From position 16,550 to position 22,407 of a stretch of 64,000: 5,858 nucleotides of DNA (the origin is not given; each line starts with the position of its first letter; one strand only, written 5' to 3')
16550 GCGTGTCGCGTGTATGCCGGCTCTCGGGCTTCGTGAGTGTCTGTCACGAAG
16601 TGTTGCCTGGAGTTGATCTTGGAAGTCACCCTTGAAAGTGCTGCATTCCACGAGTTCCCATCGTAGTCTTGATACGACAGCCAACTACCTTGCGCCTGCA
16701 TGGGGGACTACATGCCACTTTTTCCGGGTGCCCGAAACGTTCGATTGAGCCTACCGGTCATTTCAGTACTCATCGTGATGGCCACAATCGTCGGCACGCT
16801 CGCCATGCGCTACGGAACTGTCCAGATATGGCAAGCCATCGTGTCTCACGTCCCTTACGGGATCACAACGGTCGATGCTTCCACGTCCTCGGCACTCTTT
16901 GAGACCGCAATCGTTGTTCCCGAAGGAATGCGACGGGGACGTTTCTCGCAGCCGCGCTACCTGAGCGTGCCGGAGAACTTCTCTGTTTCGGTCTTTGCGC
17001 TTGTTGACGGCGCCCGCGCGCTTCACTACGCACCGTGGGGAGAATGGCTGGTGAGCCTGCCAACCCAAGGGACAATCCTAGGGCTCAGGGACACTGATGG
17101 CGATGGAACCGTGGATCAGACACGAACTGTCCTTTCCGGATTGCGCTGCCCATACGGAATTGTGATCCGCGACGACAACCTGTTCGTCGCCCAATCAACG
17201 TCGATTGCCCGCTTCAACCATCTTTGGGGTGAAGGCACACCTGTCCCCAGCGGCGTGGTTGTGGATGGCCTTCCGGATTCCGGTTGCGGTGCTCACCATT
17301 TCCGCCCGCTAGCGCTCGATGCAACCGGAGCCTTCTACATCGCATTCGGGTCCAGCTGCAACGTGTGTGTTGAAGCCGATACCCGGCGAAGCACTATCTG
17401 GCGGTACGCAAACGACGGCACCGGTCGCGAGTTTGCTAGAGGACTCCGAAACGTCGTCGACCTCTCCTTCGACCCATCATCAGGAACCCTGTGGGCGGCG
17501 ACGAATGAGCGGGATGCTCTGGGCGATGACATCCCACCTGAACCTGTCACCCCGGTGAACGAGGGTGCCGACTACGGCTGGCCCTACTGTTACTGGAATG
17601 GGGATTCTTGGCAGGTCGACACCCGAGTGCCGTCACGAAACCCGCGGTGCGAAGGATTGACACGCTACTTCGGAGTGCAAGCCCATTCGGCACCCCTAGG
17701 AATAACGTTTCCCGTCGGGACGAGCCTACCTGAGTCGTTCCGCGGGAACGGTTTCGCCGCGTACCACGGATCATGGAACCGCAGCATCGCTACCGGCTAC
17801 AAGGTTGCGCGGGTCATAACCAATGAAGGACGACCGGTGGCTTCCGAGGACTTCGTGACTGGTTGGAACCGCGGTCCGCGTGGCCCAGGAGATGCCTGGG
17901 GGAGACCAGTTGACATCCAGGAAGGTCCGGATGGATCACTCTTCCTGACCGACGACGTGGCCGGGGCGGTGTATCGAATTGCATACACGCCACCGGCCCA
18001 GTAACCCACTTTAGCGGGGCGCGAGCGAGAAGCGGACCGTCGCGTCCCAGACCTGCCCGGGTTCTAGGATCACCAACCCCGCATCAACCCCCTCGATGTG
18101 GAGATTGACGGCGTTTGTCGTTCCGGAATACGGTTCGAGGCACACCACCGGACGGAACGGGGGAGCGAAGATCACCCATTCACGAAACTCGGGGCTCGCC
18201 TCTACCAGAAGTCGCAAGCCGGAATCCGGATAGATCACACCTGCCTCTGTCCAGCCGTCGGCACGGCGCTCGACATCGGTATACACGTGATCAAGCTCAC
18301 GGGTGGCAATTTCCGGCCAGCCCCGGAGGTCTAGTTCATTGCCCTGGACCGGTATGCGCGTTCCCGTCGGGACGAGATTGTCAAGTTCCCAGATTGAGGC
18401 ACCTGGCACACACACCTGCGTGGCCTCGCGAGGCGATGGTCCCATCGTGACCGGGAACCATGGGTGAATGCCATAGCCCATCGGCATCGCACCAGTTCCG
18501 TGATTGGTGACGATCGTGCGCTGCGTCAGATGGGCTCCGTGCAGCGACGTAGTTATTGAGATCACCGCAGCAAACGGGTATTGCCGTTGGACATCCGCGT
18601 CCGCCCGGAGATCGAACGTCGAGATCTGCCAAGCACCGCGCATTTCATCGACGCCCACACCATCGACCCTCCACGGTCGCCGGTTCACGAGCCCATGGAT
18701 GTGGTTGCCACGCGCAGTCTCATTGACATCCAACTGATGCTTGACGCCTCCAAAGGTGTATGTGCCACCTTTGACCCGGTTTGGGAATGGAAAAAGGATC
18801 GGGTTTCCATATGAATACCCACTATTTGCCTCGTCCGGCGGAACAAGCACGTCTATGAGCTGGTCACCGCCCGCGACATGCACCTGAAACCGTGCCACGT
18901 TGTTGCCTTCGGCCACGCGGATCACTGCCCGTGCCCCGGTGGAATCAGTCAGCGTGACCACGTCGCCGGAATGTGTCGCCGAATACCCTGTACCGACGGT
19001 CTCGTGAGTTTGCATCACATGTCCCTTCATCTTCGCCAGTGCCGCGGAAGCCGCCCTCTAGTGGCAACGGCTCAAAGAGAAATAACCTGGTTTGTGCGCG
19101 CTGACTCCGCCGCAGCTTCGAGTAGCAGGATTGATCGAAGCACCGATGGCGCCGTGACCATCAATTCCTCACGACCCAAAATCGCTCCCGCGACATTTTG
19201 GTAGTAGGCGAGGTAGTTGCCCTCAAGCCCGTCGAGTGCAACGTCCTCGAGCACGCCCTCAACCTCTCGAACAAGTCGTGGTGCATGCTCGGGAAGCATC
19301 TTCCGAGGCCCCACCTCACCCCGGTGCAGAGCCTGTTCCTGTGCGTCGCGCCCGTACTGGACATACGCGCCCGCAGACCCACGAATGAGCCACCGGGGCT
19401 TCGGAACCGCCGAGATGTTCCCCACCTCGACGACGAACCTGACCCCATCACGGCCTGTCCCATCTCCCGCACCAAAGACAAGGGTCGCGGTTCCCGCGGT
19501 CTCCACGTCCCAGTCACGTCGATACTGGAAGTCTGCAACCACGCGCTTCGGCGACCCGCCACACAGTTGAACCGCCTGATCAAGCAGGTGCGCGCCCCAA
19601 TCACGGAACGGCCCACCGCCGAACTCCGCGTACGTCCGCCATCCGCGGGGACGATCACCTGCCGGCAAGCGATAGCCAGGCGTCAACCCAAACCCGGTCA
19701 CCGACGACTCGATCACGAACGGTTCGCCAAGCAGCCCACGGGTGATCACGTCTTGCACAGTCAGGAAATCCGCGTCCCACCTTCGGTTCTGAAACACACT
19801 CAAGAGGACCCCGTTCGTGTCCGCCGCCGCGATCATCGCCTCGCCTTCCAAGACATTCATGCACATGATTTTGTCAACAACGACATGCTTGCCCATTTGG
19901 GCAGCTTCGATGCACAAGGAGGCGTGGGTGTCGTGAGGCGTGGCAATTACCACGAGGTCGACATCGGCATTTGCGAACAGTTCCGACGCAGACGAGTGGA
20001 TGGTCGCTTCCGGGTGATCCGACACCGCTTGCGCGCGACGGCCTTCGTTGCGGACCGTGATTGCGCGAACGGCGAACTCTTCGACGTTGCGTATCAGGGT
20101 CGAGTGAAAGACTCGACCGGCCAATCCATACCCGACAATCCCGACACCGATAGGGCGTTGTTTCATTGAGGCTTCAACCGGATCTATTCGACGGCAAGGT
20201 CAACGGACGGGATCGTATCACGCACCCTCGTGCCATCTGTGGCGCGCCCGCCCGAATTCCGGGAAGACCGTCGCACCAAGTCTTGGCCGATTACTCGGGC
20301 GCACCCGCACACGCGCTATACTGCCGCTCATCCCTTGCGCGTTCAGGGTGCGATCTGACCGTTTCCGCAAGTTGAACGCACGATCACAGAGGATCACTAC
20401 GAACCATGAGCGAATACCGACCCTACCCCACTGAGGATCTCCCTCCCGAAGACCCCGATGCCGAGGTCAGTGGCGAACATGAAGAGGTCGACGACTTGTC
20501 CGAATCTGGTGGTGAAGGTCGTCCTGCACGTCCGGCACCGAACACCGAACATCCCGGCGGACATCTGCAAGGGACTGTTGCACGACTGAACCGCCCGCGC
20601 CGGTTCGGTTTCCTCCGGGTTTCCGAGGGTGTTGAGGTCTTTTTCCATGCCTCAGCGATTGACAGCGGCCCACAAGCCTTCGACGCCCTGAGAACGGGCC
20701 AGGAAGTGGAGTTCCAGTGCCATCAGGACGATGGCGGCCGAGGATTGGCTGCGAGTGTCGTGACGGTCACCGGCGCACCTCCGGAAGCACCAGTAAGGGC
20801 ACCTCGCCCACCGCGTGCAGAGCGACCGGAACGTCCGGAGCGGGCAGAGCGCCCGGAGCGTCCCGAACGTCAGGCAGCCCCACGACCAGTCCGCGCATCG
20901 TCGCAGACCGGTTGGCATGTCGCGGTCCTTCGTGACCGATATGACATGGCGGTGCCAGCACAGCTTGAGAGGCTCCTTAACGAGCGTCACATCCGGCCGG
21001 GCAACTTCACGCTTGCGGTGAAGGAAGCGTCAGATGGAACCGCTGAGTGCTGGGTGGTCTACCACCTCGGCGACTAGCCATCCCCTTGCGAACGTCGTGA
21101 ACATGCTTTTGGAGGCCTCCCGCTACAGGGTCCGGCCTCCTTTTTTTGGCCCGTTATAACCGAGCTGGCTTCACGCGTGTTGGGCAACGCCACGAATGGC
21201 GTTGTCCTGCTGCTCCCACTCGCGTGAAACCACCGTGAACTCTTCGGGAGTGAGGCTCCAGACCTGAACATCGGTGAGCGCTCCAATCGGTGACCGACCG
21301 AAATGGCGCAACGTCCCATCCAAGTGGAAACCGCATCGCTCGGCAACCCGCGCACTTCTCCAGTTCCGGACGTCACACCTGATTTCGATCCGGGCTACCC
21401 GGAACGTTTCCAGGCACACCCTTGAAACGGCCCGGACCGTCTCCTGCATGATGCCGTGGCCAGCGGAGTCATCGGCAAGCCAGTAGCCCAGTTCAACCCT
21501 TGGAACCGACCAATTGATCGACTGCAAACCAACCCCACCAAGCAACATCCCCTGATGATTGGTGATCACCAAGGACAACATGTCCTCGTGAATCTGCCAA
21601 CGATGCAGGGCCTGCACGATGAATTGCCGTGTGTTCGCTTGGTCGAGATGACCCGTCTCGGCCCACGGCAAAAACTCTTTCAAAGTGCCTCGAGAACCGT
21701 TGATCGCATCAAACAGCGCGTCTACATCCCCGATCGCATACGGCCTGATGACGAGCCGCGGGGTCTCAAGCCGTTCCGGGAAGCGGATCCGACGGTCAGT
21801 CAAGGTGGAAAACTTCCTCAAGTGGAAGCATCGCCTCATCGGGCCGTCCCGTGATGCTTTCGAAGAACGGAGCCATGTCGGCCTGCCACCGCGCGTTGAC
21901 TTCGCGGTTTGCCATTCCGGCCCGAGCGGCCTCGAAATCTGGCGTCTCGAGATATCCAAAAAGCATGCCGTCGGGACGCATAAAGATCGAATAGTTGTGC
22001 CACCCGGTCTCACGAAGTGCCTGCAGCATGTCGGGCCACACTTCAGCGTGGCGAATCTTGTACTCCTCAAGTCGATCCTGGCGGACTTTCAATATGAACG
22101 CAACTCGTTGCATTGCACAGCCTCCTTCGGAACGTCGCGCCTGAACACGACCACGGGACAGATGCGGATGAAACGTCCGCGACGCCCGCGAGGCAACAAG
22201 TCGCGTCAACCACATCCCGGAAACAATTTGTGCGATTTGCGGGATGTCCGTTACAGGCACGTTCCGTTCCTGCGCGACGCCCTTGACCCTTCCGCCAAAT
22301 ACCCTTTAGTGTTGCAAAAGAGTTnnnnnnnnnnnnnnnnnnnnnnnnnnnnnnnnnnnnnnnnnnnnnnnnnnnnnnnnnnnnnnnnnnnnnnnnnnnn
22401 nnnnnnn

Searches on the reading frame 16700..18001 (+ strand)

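Call 28: search_protein_families(library=pfam, proteins=[window:16700-18001:+], max_evalue=0.001)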
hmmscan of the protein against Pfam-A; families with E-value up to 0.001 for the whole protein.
window:16700-18001:+ (434 aa): 2 families
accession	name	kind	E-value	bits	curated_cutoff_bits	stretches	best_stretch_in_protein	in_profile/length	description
PF23500.1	DUF7133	-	9.6e-11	42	27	1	122-180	57-115/385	Domain of unknown function (DUF7133)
PF07995.17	GSDH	-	4e-05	23.5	25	1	245-424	176-330/332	Glucose / Sorbosone dehydrogenase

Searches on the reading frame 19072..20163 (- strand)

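Call 28: search_protein_families(library=pfam, proteins=[window:19072-20163:-], max_evalue=0.001)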
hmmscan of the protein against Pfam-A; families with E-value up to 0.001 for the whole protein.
window:19072-20163:- (363 aa): 5 families
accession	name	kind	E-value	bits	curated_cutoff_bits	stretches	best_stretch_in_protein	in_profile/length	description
PF01408.29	GFO_IDH_MocA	-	1.3e-19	71.5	24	1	5-123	1-118/120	Oxidoreductase family, NAD-binding Rossmann fold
PF22725.1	GFO_IDH_MocA_C3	-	3.7e-18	66.1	27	1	133-267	1-123/124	GFO/IDH/MocA C-terminal domain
PF02894.22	GFO_IDH_MocA_C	-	5.2e-13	49.7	22.9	1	139-363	3-218/218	Oxidoreductase family, C-terminal alpha/beta domain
PF03447.22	NAD_binding_3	-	1.5e-06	29.3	24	1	11-97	1-88/116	Homoserine dehydrogenase, NAD binding domain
PF01118.30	Semialdhyde_dh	-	1.5e-05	25.8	26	1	7-97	2-95/121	Semialdehyde dehydrogenase, NAD binding domain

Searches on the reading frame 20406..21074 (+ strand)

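Call 28: search_protein_families(library=pfam, proteins=[window:20406-21074:+], max_evalue=0.001)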
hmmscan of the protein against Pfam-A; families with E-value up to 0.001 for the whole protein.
window:20406-21074:+ (223 aa): 2 families
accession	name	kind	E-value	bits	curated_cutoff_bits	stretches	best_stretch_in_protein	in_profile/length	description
PF00313.28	CSD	-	7.8e-13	48.5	27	1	55-121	2-65/66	'Cold-shock' DNA-binding domain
PF14011.11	ESX-1_EspG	-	0.00015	21.8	27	1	52-211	57-196/245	EspG family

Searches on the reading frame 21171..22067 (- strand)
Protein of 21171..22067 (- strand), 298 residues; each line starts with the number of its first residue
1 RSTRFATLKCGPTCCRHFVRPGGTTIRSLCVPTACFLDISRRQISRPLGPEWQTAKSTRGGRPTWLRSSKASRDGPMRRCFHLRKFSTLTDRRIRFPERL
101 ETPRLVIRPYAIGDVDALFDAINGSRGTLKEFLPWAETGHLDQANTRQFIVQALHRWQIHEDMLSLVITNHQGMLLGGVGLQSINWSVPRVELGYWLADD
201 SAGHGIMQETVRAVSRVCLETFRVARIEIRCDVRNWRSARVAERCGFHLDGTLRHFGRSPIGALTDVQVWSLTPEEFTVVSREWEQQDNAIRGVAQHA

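Call 28: search_protein_families(library=pfam, proteins=[window:21171-22067:-], max_evalue=0.001)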
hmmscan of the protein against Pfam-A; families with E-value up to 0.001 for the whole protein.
window:21171-22067:- (298 aa): 3 families
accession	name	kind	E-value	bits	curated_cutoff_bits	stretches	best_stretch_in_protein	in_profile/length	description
PF13302.13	Acetyltransf_3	-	1.8e-26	93.9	25.4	1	104-248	1-138/138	Acetyltransferase (GNAT) domain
PF00583.31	Acetyltransf_1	-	8.7e-06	26.4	20.7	1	149-247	21-116/116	Acetyltransferase (GNAT) family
PF13523.12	Acetyltransf_8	-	8.8e-05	22.6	27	1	200-252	90-142/145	Acetyltransferase (GNAT) domain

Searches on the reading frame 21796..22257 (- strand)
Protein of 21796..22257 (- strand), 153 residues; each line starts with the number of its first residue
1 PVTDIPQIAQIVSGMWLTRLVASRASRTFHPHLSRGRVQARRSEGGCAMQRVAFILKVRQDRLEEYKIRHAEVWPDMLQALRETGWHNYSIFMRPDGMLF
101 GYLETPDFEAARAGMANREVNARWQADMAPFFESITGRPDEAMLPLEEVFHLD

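Call 28: search_protein_families(library=pfam, proteins=[window:21796-22257:-], max_evalue=0.001)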
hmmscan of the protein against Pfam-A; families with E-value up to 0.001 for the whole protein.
window:21796-22257:- (153 aa): 1 family
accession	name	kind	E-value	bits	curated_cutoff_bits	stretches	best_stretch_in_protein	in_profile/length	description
PF05336.19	rhaM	-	9e-31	106.6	23.4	1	51-152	1-105/105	L-rhamnose mutarotase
